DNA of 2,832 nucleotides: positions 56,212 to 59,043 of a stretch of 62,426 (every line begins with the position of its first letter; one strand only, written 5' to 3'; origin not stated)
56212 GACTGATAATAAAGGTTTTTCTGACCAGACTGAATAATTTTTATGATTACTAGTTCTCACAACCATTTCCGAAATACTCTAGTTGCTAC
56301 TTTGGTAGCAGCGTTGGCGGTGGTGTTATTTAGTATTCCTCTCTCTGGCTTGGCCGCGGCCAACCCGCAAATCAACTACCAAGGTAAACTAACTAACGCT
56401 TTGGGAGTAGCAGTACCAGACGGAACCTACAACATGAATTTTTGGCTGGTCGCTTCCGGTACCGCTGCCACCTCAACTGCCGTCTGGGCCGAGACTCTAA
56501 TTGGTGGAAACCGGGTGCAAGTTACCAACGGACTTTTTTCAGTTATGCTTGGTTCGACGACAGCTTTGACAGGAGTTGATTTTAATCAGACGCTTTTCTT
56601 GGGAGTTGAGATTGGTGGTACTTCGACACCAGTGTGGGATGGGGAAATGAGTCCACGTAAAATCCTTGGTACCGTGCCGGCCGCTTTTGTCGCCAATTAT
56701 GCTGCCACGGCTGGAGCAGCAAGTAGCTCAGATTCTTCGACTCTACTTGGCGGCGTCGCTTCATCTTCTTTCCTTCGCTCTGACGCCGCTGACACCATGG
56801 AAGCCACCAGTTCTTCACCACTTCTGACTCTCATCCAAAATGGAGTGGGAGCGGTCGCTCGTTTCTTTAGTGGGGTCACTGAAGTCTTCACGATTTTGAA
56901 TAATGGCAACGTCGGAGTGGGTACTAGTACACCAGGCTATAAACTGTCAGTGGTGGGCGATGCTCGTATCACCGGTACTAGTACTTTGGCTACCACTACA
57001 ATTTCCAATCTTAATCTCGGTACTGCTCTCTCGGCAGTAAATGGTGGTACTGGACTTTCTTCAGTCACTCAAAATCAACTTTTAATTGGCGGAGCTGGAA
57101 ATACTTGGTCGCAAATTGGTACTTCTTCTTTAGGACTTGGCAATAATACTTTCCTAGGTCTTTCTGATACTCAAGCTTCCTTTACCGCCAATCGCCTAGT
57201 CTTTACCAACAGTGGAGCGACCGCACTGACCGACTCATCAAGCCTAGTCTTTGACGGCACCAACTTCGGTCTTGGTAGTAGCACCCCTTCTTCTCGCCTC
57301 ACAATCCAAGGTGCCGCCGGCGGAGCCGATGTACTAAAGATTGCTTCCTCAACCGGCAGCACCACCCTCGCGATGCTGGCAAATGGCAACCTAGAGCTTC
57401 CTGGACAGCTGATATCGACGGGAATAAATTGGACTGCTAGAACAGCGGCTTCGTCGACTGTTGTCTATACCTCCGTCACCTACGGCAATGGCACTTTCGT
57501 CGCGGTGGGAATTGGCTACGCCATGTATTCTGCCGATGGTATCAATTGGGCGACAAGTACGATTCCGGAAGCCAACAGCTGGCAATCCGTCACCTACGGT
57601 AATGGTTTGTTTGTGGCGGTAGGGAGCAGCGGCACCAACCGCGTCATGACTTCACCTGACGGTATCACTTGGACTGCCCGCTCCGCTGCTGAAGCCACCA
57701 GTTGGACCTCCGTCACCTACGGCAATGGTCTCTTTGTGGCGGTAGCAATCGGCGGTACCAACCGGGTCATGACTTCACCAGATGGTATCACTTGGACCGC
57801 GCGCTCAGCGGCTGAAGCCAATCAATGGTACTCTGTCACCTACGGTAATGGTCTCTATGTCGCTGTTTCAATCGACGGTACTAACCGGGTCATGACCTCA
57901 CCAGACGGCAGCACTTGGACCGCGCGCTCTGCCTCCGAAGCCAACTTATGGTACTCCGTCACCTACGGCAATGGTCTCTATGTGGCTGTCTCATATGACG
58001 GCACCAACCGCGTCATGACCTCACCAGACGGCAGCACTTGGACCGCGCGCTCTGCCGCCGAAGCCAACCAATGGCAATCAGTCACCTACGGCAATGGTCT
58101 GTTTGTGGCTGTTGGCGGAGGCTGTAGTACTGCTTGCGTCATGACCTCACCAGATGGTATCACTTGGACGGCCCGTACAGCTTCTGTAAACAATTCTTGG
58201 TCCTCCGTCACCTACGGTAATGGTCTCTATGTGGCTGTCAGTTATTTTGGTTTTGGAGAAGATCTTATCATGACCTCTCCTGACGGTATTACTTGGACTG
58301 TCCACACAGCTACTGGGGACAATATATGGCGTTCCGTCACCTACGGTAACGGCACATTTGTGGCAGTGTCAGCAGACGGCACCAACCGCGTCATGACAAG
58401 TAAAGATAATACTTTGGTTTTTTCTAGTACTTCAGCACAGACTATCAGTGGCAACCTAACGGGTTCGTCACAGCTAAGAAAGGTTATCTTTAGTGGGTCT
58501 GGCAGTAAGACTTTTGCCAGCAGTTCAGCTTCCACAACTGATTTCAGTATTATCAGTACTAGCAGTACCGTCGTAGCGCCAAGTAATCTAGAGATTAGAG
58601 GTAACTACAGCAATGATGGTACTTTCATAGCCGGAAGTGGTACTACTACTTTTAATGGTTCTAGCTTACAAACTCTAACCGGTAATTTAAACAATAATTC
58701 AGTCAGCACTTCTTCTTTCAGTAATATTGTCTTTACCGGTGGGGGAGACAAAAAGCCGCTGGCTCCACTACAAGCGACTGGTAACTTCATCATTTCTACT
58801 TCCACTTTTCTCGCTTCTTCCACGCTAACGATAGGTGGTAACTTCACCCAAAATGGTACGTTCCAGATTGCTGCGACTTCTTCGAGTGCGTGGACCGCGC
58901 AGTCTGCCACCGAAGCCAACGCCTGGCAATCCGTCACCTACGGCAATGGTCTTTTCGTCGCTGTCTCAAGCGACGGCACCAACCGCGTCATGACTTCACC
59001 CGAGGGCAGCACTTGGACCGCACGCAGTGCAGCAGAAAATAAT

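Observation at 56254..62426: Giant unterminated surface-protein gene, missing from the ORF track, built from at least four tandem Asp-box beta-propellers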

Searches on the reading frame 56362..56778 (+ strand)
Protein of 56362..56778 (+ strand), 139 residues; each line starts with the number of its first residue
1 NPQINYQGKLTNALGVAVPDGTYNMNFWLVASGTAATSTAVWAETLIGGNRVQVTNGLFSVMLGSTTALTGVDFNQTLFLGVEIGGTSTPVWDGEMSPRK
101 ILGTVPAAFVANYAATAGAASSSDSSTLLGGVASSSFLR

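Call 49: find_related_loci(query=A3, collection=genome_contigs, flank=10000)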
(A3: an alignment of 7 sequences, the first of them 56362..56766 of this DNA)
Query A3 (135 aa) in genome_contigs; peptide patterns used: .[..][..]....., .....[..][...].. (x = any residue, [..] = any of these).
192 stretches matched a pattern; 161 encode a relative of the query (tblastn E <= 1e-3); the best 80 are kept; 80 distinct loci.
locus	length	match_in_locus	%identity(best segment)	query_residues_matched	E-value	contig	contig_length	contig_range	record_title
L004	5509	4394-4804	78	1-135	8e-68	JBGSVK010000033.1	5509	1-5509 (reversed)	MAG: Candidatus Paceibacteria bacterium isolate JTS-AC455 k141_3812070, whole genome shotgun sequence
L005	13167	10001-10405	78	1-135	4e-62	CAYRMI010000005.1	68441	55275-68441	MAG TPA_asm: uncultured Candidatus Saccharibacteria bacterium isolate SRP300315_co1_16 genome assembly, contig: NODE_208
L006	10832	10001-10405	76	1-135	8e-62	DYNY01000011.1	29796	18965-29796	MAG TPA_asm: Candidatus Elulimicrobium sp. isolate SulCav_GS09_5_3_41_19 SulCav_GS09_5_2307_length_29796_cov_9_601594, w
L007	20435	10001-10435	71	1-135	2e-61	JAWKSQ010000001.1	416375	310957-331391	MAG: Candidatus Paceibacterota bacterium isolate AC1.72 AC1.72.fa-1, whole genome shotgun sequence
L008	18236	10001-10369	76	1-123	3e-60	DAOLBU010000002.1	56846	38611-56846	MAG TPA_asm: Candidatus Paceibacterota bacterium isolate AMR_MDS_0110 NODE_254_length_56846_cov_4.597806, whole genome s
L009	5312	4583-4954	73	1-123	1e-56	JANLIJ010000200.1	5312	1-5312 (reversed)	MAG: Candidatus Kaiserbacteria bacterium isolate S40-12 k99_349935, whole genome shotgun sequence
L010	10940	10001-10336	79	1-112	2e-56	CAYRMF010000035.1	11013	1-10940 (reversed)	MAG TPA_asm: uncultured Candidatus Saccharibacteria bacterium isolate SRP286056_co1_556 genome assembly, contig: NODE_76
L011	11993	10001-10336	79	1-112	5e-56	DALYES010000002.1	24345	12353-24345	MAG TPA_asm: Candidatus Paceibacterota bacterium isolate CTOTU14260 NODE_363_length_24345_cov_3.024372, whole genome sho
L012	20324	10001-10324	78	1-106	4e-55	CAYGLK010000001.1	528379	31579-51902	MAG TPA_asm: uncultured Candidatus Saccharibacteria bacterium isolate ERP117304_co1_160 genome assembly, contig: NODE_9_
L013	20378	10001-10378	74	1-123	4e-55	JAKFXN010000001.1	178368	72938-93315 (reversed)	MAG: Candidatus Parcubacteria bacterium isolate ND3_Bin_27 ND3_0000006, whole genome shotgun sequence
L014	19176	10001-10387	68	1-129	4e-55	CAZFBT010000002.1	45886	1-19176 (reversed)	MAG TPA_asm: uncultured Candidatus Saccharibacteria bacterium isolate binchicken_co107_473 genome assembly, contig: NODE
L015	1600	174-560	67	1-135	4e-57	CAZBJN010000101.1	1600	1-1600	MAG TPA_asm: uncultured Candidatus Saccharibacteria bacterium isolate SRP062349_co2_256 genome assembly, contig: NODE_55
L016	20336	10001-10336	77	1-112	7e-55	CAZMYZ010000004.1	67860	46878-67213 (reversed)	MAG TPA_asm: uncultured Candidatus Saccharibacteria bacterium isolate SRP342105_co1_88 genome assembly, contig: NODE_504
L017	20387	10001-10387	69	1-129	2e-54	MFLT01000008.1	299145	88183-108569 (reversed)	MAG: Candidatus Kaiserbacteria bacterium RIFCSPLOWO2_01_FULL_45_25 rifcsplowo2_01_scaffold_520, whole genome shotgun seq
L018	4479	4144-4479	78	1-111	8e-55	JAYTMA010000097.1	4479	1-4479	MAG: bacterium isolate GFS_3428 GFS_3428_96, whole genome shotgun sequence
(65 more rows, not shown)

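Call 58: find_homologous_proteins(query=A3, max_evalue=0.00001)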
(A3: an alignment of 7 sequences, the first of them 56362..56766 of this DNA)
Query A3 (7 sequences) (135 aa, profile of the alignment): 177 proteins with E <= 0.00001 among 8000 candidates; the best 120 are listed.
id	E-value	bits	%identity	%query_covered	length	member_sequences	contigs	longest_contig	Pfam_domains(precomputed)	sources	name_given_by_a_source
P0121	2.2e-67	243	68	100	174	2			-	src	-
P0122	8.9e-65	235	78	87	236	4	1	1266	-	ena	-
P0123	1.2e-64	234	80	100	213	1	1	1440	-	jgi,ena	-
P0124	1.6e-64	234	81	84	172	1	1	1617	-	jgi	jgi:hypothetical protein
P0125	3.6e-64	233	66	100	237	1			-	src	-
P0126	4.2e-63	229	75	86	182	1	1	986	-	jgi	jgi:hypothetical protein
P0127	3.6e-61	223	67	100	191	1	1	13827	-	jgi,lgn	-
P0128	6.7e-59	216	70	93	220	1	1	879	-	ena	-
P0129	2.7e-57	211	80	81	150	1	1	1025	-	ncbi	-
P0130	3.3e-57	210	74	83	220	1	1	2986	-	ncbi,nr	ncbi:hypothetical protein N8083_02235, partial [Candidatus Pacebacteria bacterium]|nr:hypothetical p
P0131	6.0e-57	209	70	90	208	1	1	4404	-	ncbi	ncbi:MAG: hypothetical protein RL097_355, partial [Candidatus Parcubacteria bacterium]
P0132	6.1e-57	209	69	94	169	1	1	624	-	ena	-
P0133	1.0e-56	209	64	99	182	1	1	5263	-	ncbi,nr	ncbi:hypothetical protein KC906_01315, partial [Candidatus Kaiserbacteria bacterium]|nr:hypothetical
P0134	6.5e-55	203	68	81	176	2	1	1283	-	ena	-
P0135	9.4e-54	199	75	81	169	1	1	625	-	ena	-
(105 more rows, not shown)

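Call 61: search_solved_structures(query=A4, max_evalue=10, show_alignments=1)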
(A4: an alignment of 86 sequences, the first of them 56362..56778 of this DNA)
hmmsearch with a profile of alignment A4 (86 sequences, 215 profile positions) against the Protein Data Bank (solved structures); distinct sequences matched with E-value up to 10: 1.
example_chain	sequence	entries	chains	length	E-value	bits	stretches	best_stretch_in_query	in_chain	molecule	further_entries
9g8s_C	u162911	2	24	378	0.35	13.6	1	56-107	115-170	Baseplate J family protein | gp65 - Triplex 1a protein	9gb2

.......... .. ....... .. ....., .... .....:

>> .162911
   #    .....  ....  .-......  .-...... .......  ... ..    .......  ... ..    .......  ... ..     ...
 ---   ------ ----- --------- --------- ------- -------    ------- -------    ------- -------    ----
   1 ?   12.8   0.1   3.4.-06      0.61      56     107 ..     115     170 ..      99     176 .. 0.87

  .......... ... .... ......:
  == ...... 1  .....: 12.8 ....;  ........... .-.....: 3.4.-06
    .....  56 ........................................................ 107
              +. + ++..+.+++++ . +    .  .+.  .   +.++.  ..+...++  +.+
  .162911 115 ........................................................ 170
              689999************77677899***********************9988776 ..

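Call 69: predict_structure(alignment_id=A4)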
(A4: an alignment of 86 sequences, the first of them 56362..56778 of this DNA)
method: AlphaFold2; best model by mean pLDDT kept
length: 139 residues; sequences in the alignment: 86
mean_pLDDT: 84.6   pTM: 0.71
mean pLDDT of the five models: 84.6, 84.5, 84.2, 83.2, 82.4
residues with pLDDT >= 90: 99; 70-90: 5; 50-70: 24; < 50: 11
segments of 3 or more residues with pLDDT < 50: 111-113, 117-119
pLDDT, mean of each block of 10 residues (from residue 1): 91 96 98 94 97 98 95 93 97 93 69 49 54 57
secondary structure, 60 per line:
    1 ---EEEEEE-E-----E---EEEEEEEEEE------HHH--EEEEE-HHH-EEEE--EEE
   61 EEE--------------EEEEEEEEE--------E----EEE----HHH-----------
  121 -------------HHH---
elements in order: E4-9 E21-30 E42-46 E52-55 E58-63 E78-86 E100-102

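Call 73: fold_search(model_id=the predicted structure, library=pdb)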
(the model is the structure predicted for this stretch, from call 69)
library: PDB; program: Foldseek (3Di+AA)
matches with E <= 10: 890; with E <= 0.001: 0
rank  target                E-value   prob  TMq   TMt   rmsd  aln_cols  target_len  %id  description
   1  6qyc_A                3.6e-02  0.84  0.31  0.09  10.1       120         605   17  Crystal structure of MtrC from Shewanella baltica OS185 (released 2020-04-22)
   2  6qyc_B                4.7e-02  0.91  0.35  0.10   9.6       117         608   16  Crystal structure of MtrC from Shewanella baltica OS185 (released 2020-04-22)
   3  6rpt_C                5.9e-02  0.95  0.35  0.42   6.5       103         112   13  Structure of tick complement inhibitor CirpT1 complexed with macroglobubulin domain 4 of human complement C5 (released 2020-01-08)
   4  8dek_B                7.7e-02  0.95  0.34  0.13   6.6        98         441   14  The structure of the glycopeptidase catalytic domain including the linker of Amuc_1438 (released 2022-08-31)
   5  6rpt_A                8.2e-02  0.91  0.35  0.41   6.6       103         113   14  Structure of tick complement inhibitor CirpT1 complexed with macroglobubulin domain 4 of human complement C5 (released 2020-01-08)
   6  4fxt_J                1.1e-01  0.94  0.42  0.31   9.1       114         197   11  Crystal structure of a DUF3823 family protein (BACOVA_02663) from Bacteroides ovatus ATCC 8483 at 2.77 A resolution (released 2012-07-25)
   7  4e0s_A                1.3e-01  0.92  0.40  0.05   5.4       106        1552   15  Crystal Structure of C5b-6 (released 2012-04-18)
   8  4nzd_A                1.4e-01  0.96  0.38  0.26   4.0        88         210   14  Interleukin 21 receptor (released 2014-12-17)
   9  4fxt_G                1.4e-01  0.94  0.39  0.30   5.3        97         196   13  Crystal structure of a DUF3823 family protein (BACOVA_02663) from Bacteroides ovatus ATCC 8483 at 2.77 A resolution (released 2012-07-25)
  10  8df2_A                1.4e-01  0.89  0.33  0.14   5.3       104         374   10  The structure of the 'ALT' construct of the Amuc_1438 glycopeptidase (released 2022-08-31)
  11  4fxt_E                1.5e-01  0.91  0.41  0.30   9.1       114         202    9  Crystal structure of a DUF3823 family protein (BACOVA_02663) from Bacteroides ovatus ATCC 8483 at 2.77 A resolution (released 2012-07-25)
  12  4fxt_N                1.6e-01  0.91  0.42  0.33   9.0       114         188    9  Crystal structure of a DUF3823 family protein (BACOVA_02663) from Bacteroides ovatus ATCC 8483 at 2.77 A resolution (released 2012-07-25)
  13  7kjk_A3               1.6e-01  0.69  0.28  0.30   6.9        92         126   14  The Neck region of Phage XM1 (6-fold symmetry) (released 2021-11-03)
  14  4fxt_M                1.6e-01  0.66  0.32  0.24  10.1       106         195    8  Crystal structure of a DUF3823 family protein (BACOVA_02663) from Bacteroides ovatus ATCC 8483 at 2.77 A resolution (released 2012-07-25)
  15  5hcc_B                1.8e-01  0.89  0.39  0.11   5.5       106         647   15  Ternary complex of human Complement C5 with Ornithodoros moubata OmCI and Dermacentor andersoni RaCI3. (released 2016-03-30)
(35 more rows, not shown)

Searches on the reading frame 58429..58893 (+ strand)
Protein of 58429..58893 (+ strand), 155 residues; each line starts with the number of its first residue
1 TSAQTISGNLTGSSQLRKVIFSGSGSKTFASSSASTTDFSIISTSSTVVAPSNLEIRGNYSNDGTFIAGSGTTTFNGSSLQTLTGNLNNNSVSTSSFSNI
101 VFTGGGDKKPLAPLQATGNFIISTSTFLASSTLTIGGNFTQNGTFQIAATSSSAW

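Call 39: search_protein_families(library=phrogs, proteins=[window:58429-58893:+], max_evalue=0.01)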
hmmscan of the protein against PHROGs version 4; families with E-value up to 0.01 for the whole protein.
window:58429-58893:+ (155 aa): 0 families
